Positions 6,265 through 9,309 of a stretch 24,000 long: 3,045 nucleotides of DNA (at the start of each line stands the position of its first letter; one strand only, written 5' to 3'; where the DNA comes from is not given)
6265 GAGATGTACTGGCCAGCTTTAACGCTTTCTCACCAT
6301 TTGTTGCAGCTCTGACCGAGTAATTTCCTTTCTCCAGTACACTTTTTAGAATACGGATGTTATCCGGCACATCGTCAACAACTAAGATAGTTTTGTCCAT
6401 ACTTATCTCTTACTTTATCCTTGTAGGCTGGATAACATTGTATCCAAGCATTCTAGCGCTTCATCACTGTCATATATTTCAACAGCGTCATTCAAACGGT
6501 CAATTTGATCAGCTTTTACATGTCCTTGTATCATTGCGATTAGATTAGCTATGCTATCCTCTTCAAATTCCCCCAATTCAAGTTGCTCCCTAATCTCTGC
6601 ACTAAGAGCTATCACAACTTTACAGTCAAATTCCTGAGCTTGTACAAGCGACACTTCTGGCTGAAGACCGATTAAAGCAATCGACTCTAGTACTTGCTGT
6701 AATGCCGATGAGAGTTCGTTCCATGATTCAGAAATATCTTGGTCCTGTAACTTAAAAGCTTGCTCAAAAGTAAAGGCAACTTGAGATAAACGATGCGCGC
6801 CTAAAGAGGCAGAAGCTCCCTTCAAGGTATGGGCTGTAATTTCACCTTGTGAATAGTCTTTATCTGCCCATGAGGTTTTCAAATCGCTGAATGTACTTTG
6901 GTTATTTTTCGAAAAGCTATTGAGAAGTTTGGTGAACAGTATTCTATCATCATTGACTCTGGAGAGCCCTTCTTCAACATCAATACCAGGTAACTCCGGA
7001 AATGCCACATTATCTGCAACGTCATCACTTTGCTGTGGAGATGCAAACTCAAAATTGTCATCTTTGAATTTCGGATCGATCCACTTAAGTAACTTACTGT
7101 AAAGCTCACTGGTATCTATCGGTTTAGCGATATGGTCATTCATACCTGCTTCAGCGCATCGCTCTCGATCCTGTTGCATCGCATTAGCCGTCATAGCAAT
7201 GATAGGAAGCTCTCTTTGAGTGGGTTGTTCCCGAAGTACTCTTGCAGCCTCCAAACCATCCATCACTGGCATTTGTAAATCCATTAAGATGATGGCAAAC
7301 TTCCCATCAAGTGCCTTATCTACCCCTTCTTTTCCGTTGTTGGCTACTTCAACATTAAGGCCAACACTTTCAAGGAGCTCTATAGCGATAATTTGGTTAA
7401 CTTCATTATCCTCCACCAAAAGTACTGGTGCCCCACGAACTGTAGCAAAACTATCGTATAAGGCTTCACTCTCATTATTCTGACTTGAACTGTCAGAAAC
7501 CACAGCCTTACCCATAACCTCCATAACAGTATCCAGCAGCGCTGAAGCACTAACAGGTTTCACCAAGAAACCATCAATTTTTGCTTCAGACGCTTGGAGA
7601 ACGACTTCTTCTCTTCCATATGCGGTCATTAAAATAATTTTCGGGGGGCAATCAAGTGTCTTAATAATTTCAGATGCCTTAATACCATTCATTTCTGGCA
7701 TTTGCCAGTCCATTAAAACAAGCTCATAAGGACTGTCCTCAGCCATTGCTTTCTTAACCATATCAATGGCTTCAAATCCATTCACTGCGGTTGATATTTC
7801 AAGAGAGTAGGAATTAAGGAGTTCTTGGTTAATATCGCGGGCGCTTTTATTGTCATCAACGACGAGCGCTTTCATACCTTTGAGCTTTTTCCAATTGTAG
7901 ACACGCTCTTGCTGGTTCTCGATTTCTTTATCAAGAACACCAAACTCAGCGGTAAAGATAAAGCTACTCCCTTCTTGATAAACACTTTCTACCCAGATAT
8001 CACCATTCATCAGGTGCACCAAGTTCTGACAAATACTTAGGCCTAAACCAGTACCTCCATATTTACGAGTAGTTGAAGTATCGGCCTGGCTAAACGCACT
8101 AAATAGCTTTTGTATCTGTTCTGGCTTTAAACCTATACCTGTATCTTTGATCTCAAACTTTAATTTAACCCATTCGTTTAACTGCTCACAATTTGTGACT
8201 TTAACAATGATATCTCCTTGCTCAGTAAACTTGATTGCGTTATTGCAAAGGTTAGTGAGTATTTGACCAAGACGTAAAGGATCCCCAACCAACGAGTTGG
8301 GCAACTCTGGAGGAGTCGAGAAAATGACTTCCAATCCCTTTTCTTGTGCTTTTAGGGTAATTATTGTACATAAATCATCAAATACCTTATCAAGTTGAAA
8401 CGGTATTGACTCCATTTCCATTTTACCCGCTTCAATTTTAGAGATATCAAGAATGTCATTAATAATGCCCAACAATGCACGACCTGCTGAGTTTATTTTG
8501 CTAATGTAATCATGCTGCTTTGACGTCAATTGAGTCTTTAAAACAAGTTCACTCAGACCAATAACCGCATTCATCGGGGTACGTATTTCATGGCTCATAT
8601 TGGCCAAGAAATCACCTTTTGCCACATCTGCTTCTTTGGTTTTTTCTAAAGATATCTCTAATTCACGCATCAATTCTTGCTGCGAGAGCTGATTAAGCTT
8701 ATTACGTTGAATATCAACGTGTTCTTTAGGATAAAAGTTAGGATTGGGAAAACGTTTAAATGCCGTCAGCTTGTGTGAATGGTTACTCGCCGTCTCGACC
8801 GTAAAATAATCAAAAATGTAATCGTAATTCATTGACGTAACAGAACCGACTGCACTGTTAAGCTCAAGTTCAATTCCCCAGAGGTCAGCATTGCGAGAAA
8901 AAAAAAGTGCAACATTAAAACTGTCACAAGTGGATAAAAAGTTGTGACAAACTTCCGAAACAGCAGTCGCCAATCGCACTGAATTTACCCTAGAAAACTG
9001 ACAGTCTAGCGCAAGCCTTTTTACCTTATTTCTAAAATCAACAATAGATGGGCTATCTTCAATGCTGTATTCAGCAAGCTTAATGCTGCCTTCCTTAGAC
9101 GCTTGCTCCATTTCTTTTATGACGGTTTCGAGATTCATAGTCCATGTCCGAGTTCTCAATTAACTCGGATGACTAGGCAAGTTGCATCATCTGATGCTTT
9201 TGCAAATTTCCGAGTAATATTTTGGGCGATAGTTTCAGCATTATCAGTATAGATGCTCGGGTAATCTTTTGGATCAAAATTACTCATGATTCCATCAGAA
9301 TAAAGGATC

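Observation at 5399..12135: Sigma-factor-independent stressosome operon wired to a hybrid kinase/Hpt and a REC-HD-GYP phosphodiesterase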

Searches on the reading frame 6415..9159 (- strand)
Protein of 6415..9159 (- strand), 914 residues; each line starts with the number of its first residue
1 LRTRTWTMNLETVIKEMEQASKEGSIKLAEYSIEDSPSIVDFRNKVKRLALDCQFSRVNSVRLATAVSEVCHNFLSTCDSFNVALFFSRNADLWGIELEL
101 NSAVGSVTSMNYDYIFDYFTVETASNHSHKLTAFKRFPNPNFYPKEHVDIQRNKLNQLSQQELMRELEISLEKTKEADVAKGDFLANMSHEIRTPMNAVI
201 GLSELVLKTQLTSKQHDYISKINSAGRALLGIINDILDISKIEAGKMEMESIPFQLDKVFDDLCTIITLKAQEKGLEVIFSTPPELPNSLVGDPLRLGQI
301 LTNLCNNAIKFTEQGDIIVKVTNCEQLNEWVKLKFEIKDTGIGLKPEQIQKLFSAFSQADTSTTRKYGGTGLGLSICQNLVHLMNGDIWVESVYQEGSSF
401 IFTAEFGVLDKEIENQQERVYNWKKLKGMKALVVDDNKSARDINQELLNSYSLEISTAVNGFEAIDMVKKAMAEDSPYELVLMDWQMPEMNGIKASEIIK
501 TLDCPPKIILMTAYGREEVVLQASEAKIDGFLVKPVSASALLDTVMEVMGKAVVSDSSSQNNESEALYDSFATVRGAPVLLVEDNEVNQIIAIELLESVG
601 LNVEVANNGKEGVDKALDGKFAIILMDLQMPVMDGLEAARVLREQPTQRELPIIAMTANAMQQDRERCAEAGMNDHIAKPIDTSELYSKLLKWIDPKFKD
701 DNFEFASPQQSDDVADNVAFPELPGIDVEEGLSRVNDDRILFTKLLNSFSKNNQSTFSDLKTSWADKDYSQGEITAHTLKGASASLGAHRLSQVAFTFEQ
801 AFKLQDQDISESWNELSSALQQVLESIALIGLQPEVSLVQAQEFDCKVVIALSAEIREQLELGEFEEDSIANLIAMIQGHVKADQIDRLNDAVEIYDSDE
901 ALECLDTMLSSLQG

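Call 5: search_protein_families(library=pfam, proteins=[window:6415-9159:-], max_evalue=0.01)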
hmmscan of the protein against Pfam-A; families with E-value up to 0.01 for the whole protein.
window:6415-9159:- (914 aa): 5 families
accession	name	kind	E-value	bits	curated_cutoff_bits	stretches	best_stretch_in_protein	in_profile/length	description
PF00072.30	Response_reg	-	2.7e-49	166.4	30.2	2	579-689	1-109/111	Response regulator receiver domain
PF02518.31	HATPase_c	-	4.8e-29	101.5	26.4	1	292-404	1-107/111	Histidine kinase-, DNA gyrase B-, and HSP90-like ATPase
PF00512.31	HisKA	-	2.9e-20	72.5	26.9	1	180-245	1-66/66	His Kinase A (phospho-acceptor) domain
PF01627.28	Hpt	-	1.8e-11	44.5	24.6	1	745-825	2-79/84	Hpt domain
PF24896.1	Receiver_CRE1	-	0.0086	16.7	27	0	425-550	3-136/136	AHK4/CRE1/WOL first receiver domain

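Call 6: search_protein_families(library=ncbifam, proteins=[window:6415-9159:-], max_evalue=0.01)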
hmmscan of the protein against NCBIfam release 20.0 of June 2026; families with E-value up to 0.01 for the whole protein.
window:6415-9159:- (914 aa): 158 families (the best 25 are shown)
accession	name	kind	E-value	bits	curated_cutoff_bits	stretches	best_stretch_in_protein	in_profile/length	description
NF008318.0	PRK11107.1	equivalog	8.5e-151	503.9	890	3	152-455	266-563/920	two-component sensor histidine kinase BarA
TIGR02956.1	TMAO_torS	equivalog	1.1e-125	421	676.5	2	172-564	455-829/967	TMAO reductase system sensor histidine kinase/response regulator TorS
NF045901.1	HisKinLetSLeg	equivalog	1.4e-111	374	1650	1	162-825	270-898/906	two-component system sensor histidine kinase LetS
NF008302.0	PRK11091.1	equivalog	4e-109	365.9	838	2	173-565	275-659/779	aerobic respiration two-component sensor histidine kinase ArcB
NF041947.1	LuxQ_Vibrio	equivalog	8.1e-107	358.1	1200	2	173-546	464-836/843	quorum-sensing autoinducer 2 sensor kinase/phosphatase LuxQ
NF011874.0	PRK15347.1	equivalog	5.6e-96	322.5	852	3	164-403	381-611/921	two component system sensor kinase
NF008099.0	PRK10841.1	equivalog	5.5e-87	292.5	920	3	173-401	462-685/949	two-component system sensor histidine kinase RcsC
NF038297.2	hybrid_HK_HrmK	equivalog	1.2e-82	278.5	725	2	159-503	213-560/607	hybrid histidine kinase/response regulator HrmK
NF008543.0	PRK11466.1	equivalog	8.6e-78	262.1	982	2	162-550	425-799/914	TMAO reductase system sensor histidine kinase/response regulator TorS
NF007420.1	PRK09959.1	equivalog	1.5e-59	201.7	1995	2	161-516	692-1041/1197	acid-sensing system histidine kinase EvgS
NF041832.1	near_NosP_CTERM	subfamily_domain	3.1e-55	187.7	400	2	176-544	2-365/370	NahK/ErcS family hybrid sensor histidine kinase/response regulator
NF047465.1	hybrid_HK_LvrA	exception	1.3e-52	178.9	1200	2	157-400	180-416/819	hybrid histidine kinase/response regulator LvrA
NF046044.1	PnpS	equivalog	1.5e-52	179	400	1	170-403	159-388/390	two-component system histidine kinase PnpS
NF047874.1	MASE3_PAS_HK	subfamily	6.3e-49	167.3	560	1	156-421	373-640/655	MASE3 domain-containing sensor histidine kinase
NF041880.1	EPS_EpsF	equivalog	1.1e-48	166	900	3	171-402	264-487/492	response regulator EpsF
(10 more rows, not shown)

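Call 26: search_protein_families(library=pfam, alignment_id=A1, max_evalue=0.001)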
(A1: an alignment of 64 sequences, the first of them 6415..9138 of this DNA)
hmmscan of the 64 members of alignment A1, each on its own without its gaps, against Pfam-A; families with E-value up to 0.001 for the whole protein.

A. member 1, window:6415-9138:- (907 aa): 4 families
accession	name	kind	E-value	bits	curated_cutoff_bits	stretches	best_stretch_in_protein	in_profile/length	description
PF00072.30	Response_reg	-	2.7e-49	166.4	30.2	2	572-682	1-109/111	Response regulator receiver domain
PF02518.31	HATPase_c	-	4.7e-29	101.5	26.4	1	285-397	1-107/111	Histidine kinase-, DNA gyrase B-, and HSP90-like ATPase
PF00512.31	HisKA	-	2.9e-20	72.5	26.9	1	173-238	1-66/66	His Kinase A (phospho-acceptor) domain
PF01627.28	Hpt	-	1.5e-11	44.8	24.6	1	738-818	2-79/84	Hpt domain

B. families by the number of members that match (of 64 scanned): 28 families (the first 25 are shown)
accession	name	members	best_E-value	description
PF00512.31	HisKA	51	5.5e-24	His Kinase A (phospho-acceptor) domain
PF02518.31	HATPase_c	48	4.3e-34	Histidine kinase-, DNA gyrase B-, and HSP90-like ATPase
PF00072.30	Response_reg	22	4.6e-57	Response regulator receiver domain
PF01627.28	Hpt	12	1.2e-12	Hpt domain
PF13426.13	PAS_9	8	2.3e-48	PAS domain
PF00989.32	PAS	7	2e-36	PAS fold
PF08448.16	PAS_4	7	3.3e-35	PAS fold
PF08447.18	PAS_3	6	1.9e-34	PAS fold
PF13188.13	PAS_8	5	1.8e-26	PAS domain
PF13589.12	HATPase_c_3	5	1.1e-06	Histidine kinase-, DNA gyrase B-, and HSP90-like ATPase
PF13581.12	HATPase_c_2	4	1.5e-22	Histidine kinase-like ATPase domain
PF07228.17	SpoIIE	3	2.9e-48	Stage II sporulation protein E (SpoIIE)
PF14501.12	HATPase_c_5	3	1.5e-06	GHKL domain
PF23198.2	PDE8A_N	3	1.5e-05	PDE8A-like, N-terminal domain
PF00990.26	GGDEF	2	1.8e-51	Diguanylate cyclase, GGDEF domain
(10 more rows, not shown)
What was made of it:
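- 6415..9138 (-): Soluble hybrid histidine kinase, 907 aa. Domains: HisKA 8622-8425 (His183), HATPase_c 8286-7948, REC1 7872-7504 (Asp477), REC2 7425-7093 (Asp620), Hpt 6927-6685 (His770). About 85 C-terminal residues are unassigned. Pfam (calls 5, 26).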

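Call 88: list_cluster_members(proteins=[window:6415-9138:-, window:10564-12135:-, window:5399-6400:-])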
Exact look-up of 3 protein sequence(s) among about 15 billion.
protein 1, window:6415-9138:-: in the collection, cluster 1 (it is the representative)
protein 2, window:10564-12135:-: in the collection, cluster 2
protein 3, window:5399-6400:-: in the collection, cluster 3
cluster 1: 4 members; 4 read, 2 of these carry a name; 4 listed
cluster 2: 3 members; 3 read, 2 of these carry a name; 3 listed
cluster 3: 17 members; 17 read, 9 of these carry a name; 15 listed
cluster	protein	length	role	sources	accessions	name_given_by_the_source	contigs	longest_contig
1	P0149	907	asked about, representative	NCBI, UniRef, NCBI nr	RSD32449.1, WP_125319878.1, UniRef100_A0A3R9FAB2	response regulator [Vibrio pectenicida] | Sensory/regulatory protein RpfC n=1 Tax=Vibrio pectenicida TaxID=62763 ...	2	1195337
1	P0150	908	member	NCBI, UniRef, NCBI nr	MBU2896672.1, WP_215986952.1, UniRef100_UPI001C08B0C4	response regulator [Vibrio hepatarius] | response regulator n=1 Tax=Vibrio hepatarius TaxID=171383 RepID=UPI001C08B0C4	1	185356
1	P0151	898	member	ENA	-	-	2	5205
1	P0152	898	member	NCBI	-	-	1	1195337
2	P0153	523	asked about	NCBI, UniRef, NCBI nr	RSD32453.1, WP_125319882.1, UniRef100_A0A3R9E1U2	PAS domain-containing protein [Vibrio pectenicida] | PAS domain S-box protein n=1 Tax=Vibrio pectenicida TaxID=62763 RepID=A0A3R9E1U2_9VIBR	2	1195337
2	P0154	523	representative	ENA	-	-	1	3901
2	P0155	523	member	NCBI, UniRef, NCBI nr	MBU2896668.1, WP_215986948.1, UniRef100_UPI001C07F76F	PAS domain-containing protein [Vibrio hepatarius] | PAS domain-containing protein n=1 Tax=Vibrio hepatarius TaxID=171383 RepID=UPI001C07F76F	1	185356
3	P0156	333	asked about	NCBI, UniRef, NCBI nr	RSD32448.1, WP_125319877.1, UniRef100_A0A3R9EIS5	HD domain-containing phosphohydrolase [Vibrio pectenicida] | Response regulator n=1 Tax=Vibrio pectenicida TaxID=62763 RepID=A0A3R9EIS5_9VIBR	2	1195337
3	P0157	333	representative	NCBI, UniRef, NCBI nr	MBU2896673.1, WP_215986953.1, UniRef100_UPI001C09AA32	HD domain-containing phosphohydrolase [Vibrio hepatarius] | HD domain-containing phosphohydrolase n=1 Tax=Vibrio hepatarius TaxID=171383 ...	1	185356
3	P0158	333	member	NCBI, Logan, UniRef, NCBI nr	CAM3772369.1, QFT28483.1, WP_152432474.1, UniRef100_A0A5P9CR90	two-component system response regulator [Vibrio aquimaris] | Cyclic di-GMP phosphodiesterase response regulator RpfG n=1 Tax=Vibrio aquimaris ... | HD domain-containing phosphohydrolase [Vibrio aquimaris]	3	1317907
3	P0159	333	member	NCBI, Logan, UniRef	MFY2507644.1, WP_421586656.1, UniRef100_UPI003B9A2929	HD domain-containing phosphohydrolase [Vibrio pectenicida] | HD domain-containing phosphohydrolase n=1 Tax=Vibrio pectenicida TaxID=62763 ...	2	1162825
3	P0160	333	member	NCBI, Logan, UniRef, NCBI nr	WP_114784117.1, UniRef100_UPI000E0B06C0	HD domain-containing phosphohydrolase [Vibrio tetraodonis] | HD domain-containing phosphohydrolase n=1 Tax=Vibrio tetraodonis TaxID=2231647 ...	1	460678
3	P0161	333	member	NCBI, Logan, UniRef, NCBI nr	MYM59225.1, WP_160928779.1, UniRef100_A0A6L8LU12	response regulator [Vibrio sp. OCN044] | Response regulator n=1 Tax=Vibrio tetraodonis subsp. pristinus TaxID=2695891 ... | HD domain-containing phosphohydrolase [Vibrio tetraodonis]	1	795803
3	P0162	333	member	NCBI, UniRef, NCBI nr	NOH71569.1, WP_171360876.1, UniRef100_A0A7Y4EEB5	response regulator [Vibrio pectenicida] | Response regulator n=1 Tax=Vibrio pectenicida TaxID=62763 RepID=A0A7Y4EEB5_9VIBR | HD domain-containing phosphohydrolase [Vibrio pectenicida]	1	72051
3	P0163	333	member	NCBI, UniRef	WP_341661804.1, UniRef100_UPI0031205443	HD domain-containing phosphohydrolase [Vibrio sp.] | HD domain-containing phosphohydrolase n=1 Tax=Vibrio sp. TaxID=678 RepID=UPI0031205443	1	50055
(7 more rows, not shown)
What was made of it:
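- Closest known: Xanthomonas RpfC/RpfG. Same: UniProt names these proteins RpfC-like and RpfG-like (call 88).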
